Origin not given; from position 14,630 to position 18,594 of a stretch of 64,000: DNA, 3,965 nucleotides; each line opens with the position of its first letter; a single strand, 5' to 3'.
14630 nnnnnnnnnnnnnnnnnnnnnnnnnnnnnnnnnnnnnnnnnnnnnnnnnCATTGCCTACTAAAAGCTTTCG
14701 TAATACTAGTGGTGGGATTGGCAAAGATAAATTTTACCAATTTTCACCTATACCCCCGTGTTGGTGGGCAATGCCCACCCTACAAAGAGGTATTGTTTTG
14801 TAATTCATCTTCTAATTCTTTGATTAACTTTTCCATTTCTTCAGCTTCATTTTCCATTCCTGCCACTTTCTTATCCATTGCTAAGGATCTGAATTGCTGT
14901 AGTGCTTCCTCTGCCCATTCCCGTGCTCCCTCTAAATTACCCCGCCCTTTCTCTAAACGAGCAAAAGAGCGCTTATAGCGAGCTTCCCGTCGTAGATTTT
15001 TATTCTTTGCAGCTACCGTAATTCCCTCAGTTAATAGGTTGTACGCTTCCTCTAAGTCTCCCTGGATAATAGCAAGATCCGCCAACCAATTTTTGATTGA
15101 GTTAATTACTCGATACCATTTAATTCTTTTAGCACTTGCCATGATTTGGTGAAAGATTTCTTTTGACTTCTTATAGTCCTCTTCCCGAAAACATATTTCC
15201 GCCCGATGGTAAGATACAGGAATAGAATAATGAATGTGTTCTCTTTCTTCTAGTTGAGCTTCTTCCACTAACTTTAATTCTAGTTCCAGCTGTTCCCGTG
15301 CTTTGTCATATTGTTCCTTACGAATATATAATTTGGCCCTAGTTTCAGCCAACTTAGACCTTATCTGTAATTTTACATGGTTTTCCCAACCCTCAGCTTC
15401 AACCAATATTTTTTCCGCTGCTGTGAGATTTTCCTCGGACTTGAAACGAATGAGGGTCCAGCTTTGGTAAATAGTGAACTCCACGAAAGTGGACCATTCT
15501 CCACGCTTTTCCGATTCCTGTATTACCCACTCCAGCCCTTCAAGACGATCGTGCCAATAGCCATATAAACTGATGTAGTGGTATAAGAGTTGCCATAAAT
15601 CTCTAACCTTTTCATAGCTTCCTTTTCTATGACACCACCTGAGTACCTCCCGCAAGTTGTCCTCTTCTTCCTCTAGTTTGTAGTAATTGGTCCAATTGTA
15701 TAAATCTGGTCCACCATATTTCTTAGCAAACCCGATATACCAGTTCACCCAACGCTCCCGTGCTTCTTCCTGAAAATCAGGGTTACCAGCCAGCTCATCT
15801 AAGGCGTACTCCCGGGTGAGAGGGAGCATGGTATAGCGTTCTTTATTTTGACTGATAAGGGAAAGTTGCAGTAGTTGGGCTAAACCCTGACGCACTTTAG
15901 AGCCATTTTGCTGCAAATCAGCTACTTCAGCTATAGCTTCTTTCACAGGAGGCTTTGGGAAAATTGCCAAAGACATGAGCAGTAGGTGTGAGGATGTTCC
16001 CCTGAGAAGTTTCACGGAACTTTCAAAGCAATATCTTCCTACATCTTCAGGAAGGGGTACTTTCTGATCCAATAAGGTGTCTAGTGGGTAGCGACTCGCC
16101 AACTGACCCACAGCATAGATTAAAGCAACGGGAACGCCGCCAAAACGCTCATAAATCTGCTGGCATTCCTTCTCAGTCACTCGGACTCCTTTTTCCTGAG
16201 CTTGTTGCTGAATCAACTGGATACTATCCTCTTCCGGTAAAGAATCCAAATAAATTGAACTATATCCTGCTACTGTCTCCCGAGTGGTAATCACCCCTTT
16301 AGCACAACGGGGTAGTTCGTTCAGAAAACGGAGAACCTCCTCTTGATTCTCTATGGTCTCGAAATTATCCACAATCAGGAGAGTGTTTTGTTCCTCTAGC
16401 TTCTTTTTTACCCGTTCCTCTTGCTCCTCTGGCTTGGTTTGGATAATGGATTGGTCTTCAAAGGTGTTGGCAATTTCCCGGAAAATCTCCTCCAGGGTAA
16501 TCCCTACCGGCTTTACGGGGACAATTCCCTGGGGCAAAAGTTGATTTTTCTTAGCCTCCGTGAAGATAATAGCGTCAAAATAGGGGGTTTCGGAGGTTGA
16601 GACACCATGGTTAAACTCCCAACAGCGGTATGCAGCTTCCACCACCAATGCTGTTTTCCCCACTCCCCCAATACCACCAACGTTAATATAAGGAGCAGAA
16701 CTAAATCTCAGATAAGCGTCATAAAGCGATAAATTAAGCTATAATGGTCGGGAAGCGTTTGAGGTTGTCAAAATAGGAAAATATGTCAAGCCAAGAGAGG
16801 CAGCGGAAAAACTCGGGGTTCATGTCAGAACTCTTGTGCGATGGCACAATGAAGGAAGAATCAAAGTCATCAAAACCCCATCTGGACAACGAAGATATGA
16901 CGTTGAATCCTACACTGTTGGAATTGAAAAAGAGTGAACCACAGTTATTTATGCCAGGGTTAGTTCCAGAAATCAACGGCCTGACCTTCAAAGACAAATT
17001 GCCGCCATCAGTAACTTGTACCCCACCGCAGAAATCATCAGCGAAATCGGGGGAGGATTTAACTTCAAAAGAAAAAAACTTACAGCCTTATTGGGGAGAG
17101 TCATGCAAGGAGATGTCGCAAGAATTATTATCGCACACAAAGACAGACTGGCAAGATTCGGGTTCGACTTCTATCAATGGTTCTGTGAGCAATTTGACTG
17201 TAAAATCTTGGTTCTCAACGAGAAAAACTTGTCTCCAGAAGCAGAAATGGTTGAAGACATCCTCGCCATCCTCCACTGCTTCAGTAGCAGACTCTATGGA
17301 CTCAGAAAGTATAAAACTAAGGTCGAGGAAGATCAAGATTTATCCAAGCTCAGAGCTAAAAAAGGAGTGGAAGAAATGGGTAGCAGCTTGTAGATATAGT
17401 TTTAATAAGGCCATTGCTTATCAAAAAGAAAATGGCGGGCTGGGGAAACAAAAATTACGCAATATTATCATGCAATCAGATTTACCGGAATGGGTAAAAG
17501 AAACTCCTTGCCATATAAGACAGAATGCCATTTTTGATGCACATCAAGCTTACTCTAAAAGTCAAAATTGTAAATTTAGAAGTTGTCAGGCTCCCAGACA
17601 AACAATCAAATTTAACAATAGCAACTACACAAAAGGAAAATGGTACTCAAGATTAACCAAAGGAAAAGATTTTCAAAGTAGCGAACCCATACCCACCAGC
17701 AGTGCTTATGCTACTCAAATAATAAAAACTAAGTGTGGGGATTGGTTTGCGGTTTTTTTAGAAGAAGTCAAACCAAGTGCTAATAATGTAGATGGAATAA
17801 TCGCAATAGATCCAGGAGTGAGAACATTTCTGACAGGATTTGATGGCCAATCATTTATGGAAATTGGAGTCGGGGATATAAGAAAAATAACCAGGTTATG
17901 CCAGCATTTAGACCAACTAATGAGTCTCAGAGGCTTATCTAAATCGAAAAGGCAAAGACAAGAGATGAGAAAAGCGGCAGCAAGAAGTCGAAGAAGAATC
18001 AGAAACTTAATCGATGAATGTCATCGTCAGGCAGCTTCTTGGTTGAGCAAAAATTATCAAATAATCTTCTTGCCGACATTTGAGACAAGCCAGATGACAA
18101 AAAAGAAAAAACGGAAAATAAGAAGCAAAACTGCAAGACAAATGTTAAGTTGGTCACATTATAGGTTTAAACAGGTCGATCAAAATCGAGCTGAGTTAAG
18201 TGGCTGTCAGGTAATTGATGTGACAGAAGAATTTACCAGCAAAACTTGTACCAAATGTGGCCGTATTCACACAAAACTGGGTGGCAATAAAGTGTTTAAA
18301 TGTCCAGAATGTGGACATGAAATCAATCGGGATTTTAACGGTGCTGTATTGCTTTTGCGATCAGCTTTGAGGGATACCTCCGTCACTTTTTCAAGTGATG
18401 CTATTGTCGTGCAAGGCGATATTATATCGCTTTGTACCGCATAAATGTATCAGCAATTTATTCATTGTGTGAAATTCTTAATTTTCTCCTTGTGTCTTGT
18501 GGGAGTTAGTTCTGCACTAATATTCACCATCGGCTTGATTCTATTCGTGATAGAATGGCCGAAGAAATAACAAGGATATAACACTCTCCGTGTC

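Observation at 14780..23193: Tandem duplicated STAND-NTPase plus small tail-anchored protein module, with both NTPase copies inactivated near the P-loop by different IS elements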

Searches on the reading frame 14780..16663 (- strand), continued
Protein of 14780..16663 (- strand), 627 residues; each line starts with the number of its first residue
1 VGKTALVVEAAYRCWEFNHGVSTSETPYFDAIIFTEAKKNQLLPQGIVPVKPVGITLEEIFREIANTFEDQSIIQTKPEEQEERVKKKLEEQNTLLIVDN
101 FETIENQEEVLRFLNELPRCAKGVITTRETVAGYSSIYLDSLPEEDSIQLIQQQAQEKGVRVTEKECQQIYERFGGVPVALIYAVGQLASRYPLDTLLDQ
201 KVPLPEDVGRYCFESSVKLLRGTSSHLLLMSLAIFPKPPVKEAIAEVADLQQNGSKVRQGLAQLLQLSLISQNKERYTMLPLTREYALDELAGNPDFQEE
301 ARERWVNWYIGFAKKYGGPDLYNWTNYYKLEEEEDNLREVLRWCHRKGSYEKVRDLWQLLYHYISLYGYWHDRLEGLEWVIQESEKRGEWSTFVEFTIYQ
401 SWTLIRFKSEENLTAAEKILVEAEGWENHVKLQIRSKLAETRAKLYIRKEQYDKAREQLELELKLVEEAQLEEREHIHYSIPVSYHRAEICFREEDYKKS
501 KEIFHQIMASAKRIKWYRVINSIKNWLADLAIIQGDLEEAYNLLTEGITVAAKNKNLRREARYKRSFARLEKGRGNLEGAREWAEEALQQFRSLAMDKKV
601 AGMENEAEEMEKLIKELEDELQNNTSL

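Call 13: find_encoding_contigs(protein=P0002, flank=10000, max_places=4)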
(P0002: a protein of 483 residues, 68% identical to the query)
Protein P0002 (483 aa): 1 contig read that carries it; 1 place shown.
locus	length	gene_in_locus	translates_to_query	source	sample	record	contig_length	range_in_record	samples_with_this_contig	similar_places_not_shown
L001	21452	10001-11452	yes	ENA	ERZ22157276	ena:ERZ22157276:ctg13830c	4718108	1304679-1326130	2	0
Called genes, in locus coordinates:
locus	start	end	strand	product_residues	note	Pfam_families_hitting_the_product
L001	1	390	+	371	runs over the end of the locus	PF02350:Epimerase_2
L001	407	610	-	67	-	PF26637:DUF8210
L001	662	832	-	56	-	PF26394:Psb34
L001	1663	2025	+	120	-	-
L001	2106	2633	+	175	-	-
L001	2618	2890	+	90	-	PF13551:HTH_29 (weak)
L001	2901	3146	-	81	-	PF13358:DDE_3 (weak)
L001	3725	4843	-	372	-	PF12146:Hydrolase_4 (faint)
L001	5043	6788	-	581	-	PF00496:SBP_bac_5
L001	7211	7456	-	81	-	-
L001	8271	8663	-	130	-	PF11083:Relaxase_C (faint)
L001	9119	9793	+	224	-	PF19959:EAD4, PF13191:AAA_16 (weak)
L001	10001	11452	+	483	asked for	-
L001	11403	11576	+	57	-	-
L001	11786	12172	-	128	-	-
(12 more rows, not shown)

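Call 33: search_protein_families(library=ncbifam, proteins=[window:14780-16663:-], max_evalue=1)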
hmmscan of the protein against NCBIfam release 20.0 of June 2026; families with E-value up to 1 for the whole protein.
window:14780-16663:- (627 aa): 1 family
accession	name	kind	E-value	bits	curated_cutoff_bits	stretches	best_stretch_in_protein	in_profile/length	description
NF053617.1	SARPRegAfsRStmc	equivalog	0.0031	15.5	1430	1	440-593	735-888/986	SARP-family global regulator AfsR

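Call 52: find_encoding_contigs(protein=P0102, flank=6000, max_places=2)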
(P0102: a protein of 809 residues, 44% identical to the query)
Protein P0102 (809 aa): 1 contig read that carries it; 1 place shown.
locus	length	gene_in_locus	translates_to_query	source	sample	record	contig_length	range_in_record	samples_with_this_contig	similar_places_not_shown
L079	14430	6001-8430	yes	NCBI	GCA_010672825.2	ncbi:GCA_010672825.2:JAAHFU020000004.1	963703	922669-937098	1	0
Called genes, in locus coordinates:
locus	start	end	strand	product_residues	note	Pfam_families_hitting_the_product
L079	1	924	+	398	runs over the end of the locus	PF12469:Cmr2_N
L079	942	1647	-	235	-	PF03400:DDE_Tnp_IS1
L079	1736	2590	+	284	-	PF00805:Pentapeptide (weak), PF13576:Pentapeptide_3 (faint), PF00805:Pentapeptide (weak), PF13599:Pentapeptide_4, PF00805:Pentapeptide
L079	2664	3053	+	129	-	-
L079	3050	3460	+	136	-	PF00565:SNase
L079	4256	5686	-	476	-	PF00722:Glyco_hydro_16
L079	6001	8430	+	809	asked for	PF19959:EAD4, PF00931:NB-ARC (faint), PF01637:ATPase_2 (faint), PF13191:AAA_16 (weak)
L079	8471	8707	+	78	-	-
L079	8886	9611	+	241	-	PF01134:GIDA (faint), PF01262:AlaDh_PNT_C (faint), PF01266:DAO (faint), PF02737:3HCDH_N (faint), PF07992:Pyr_redox_2, PF12831:FAD_oxidored (weak), PF13738:Pyr_redox_3, PF00070:Pyr_redox, +2 more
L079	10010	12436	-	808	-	PF26355:HTH_VMAP-M9 (weak), PF05729:NACHT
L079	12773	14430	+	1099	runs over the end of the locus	PF13448:DUF4114, PF00082:Peptidase_S8, PF07705:CARDB (weak)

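Call 53: find_encoding_contigs(protein=P0086, flank=6000, max_places=2)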
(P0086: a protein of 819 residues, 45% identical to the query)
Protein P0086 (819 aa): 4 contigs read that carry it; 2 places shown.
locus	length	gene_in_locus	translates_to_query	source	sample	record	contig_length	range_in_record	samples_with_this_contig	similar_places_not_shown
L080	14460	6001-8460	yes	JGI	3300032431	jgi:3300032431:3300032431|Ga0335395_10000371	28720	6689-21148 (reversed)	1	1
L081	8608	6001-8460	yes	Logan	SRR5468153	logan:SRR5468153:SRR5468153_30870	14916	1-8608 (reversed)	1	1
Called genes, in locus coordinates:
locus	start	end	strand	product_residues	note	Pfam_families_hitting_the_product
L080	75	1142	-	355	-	PF17874:TPR_MalT (faint), PF00515:TPR_1 (faint), PF07719:TPR_2 (faint), PF13181:TPR_8 (faint), PF13374:TPR_10 (faint), PF13424:TPR_12, PF13428:TPR_14 (faint), PF13424:TPR_12, +1 more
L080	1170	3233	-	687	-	PF00656:Peptidase_C14 (weak), PF00931:NB-ARC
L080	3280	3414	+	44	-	-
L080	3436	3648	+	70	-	-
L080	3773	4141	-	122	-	-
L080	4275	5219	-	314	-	PF01551:Peptidase_M23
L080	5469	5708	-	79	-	PF01957:NfeD (weak)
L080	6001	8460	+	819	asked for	PF19959:EAD4, PF00931:NB-ARC (weak), PF01637:ATPase_2 (faint), PF13191:AAA_16, PF13401:AAA_22 (weak), PF13424:TPR_12 (faint), PF17874:TPR_MalT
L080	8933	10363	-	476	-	-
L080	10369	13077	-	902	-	PF19974:TCAD9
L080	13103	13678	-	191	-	-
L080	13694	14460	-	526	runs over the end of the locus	PF00656:Peptidase_C14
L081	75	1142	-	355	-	PF17874:TPR_MalT (faint), PF00515:TPR_1 (faint), PF07719:TPR_2 (faint), PF13181:TPR_8 (faint), PF13374:TPR_10 (faint), PF13424:TPR_12, PF13428:TPR_14 (faint), PF13424:TPR_12, +1 more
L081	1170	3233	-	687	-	PF00656:Peptidase_C14 (weak), PF00931:NB-ARC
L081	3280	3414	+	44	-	-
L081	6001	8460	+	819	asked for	PF19959:EAD4, PF00931:NB-ARC (weak), PF01637:ATPase_2 (faint), PF13191:AAA_16, PF13401:AAA_22 (weak), PF13424:TPR_12 (faint), PF17874:TPR_MalT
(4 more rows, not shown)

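Call 63: list_cluster_members(proteins=[P0005, P0122, P0139])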
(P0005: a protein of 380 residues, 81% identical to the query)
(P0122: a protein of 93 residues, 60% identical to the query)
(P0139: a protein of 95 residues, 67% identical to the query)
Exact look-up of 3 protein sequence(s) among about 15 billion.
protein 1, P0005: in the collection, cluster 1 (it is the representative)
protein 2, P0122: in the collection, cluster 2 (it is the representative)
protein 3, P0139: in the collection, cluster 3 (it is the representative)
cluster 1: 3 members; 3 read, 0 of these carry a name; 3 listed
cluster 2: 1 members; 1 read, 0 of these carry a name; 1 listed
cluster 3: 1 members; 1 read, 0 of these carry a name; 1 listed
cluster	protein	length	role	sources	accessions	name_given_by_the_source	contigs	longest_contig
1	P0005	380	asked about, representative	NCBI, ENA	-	-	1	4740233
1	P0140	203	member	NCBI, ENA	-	-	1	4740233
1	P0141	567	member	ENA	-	-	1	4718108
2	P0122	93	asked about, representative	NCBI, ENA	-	-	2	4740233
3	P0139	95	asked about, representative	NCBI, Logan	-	-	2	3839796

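Call 68: find_encoding_contigs(protein=P0090, flank=5000, max_places=2)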
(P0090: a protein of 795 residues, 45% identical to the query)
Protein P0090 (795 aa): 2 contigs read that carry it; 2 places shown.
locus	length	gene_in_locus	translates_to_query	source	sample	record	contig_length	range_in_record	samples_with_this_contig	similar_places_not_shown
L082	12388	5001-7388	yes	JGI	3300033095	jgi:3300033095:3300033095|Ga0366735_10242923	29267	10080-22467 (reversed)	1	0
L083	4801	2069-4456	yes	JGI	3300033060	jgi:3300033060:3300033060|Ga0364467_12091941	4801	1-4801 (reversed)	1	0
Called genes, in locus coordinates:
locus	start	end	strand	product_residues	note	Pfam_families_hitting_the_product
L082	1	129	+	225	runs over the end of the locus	-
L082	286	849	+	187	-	-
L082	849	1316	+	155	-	-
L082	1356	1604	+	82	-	-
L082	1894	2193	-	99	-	PF09876:DUF2103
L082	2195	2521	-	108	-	PF02617:ClpS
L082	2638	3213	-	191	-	-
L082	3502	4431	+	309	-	PF00135:COesterase, PF20434:BD-FAE, PF07859:Abhydrolase_3, PF00326:Peptidase_S9 (faint)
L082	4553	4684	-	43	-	-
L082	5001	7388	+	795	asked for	PF13432:TPR_16 (faint), PF19959:EAD4, PF00931:NB-ARC, PF01637:ATPase_2 (faint), PF13191:AAA_16, PF13401:AAA_22 (weak), PF13424:TPR_12 (faint), PF17874:TPR_MalT (weak)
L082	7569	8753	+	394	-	PF25160:LdpA_Fe-S-bd, PF12617:LdpA_C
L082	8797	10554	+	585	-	PF19568:Spore_III_AA, PF00004:AAA (faint), PF03266:NTPase_1 (faint), PF25516:PTPase, PF01424:R3H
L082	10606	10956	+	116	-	PF04255:DUF433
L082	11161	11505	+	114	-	-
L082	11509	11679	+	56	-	-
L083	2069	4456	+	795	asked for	PF13432:TPR_16 (faint), PF19959:EAD4, PF00931:NB-ARC, PF01637:ATPase_2 (faint), PF13191:AAA_16, PF13401:AAA_22 (weak), PF13424:TPR_12 (faint), PF17874:TPR_MalT (weak)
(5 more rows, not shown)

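Call 69: find_encoding_contigs(protein=P0089, flank=5000, max_places=2)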
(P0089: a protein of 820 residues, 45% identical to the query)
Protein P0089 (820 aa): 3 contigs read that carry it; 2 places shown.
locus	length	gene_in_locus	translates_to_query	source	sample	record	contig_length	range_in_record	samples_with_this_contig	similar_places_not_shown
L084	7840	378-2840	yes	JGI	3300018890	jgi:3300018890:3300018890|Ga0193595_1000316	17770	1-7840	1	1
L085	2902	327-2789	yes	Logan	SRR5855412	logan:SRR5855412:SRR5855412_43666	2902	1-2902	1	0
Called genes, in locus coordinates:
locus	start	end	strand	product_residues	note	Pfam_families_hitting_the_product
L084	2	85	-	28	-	?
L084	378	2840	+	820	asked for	PF19959:EAD4, PF00931:NB-ARC (faint), PF13191:AAA_16, PF13401:AAA_22 (weak), PF13424:TPR_12 (faint), PF17874:TPR_MalT, PF13432:TPR_16 (weak)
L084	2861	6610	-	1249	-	PF00931:NB-ARC, PF13191:AAA_16, PF24105:Beta-prop_CAF1B_HIR1, PF23381:Beta-prop_IFT122_1st, PF23389:Beta-prop_WDR19_1st, PF23393:Beta-prop_WDR90_POC16_2nd, PF23414:Beta-prop_EML_2, PF24796:WDR55, +185 more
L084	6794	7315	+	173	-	PF00583:Acetyltransf_1, PF13673:Acetyltransf_10, PF13508:Acetyltransf_7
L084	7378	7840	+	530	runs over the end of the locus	PF01336:tRNA_anti-codon, PF00152:tRNA-synt_2, PF01409:tRNA-synt_2d (faint)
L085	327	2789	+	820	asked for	PF19959:EAD4, PF00931:NB-ARC (faint), PF13191:AAA_16, PF13401:AAA_22 (weak), PF13424:TPR_12 (faint), PF17874:TPR_MalT, PF13432:TPR_16 (weak)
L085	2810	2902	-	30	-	?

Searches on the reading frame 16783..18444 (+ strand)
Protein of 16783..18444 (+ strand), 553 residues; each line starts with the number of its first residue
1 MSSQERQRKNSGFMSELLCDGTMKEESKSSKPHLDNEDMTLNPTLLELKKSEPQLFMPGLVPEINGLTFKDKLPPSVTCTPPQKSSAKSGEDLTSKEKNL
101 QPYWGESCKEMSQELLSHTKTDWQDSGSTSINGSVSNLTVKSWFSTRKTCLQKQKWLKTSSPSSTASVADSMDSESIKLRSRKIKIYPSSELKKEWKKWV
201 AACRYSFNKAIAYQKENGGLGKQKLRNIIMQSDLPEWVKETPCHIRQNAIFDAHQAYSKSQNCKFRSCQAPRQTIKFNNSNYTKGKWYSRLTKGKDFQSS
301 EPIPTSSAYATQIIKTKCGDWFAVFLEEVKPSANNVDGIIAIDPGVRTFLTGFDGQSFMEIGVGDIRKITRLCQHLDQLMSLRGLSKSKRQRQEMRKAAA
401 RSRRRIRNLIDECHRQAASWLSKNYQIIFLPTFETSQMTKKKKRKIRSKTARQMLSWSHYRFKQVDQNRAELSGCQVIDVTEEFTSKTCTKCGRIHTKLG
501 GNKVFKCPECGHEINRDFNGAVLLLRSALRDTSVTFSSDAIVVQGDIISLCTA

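Call 3: search_protein_families(library=pfam, proteins=[window:16783-18444:+], max_evalue=0.01)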
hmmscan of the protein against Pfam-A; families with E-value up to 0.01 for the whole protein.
window:16783-18444:+ (553 aa): 4 families
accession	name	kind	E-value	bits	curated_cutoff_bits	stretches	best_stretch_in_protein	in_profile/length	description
PF07282.18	Cas12f1-like_TNB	-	6.5e-18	65.1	26.3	1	459-522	1-58/60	Cas12f1-like, TNB domain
PF12323.14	HTH_OrfB_IS605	-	7e-06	25.9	21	1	179-217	3-41/47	Helix-turn-helix domain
PF08274.17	Zn_Ribbon_YjdM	-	0.0067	16.9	30.8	0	489-514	5-29/30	PhnA Zinc-Ribbon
PF14149.11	YhfH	-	0.01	16.1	27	0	506-515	15-24/37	YhfH-like protein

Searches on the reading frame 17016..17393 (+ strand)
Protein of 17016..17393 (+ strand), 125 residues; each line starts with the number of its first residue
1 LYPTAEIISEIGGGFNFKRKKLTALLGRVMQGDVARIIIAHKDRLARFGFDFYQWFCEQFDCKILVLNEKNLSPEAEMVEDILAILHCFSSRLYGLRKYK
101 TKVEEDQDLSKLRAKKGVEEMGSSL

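Call 3: search_protein_families(library=pfam, proteins=[window:17016-17393:+], max_evalue=0.01)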
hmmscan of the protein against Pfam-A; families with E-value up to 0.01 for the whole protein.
window:17016-17393:+ (125 aa): 1 family
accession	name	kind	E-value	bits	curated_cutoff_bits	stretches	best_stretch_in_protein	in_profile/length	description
PF00239.26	Resolvase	-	1.8e-07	31.8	23.3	1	8-99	37-133/145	Resolvase, N terminal domain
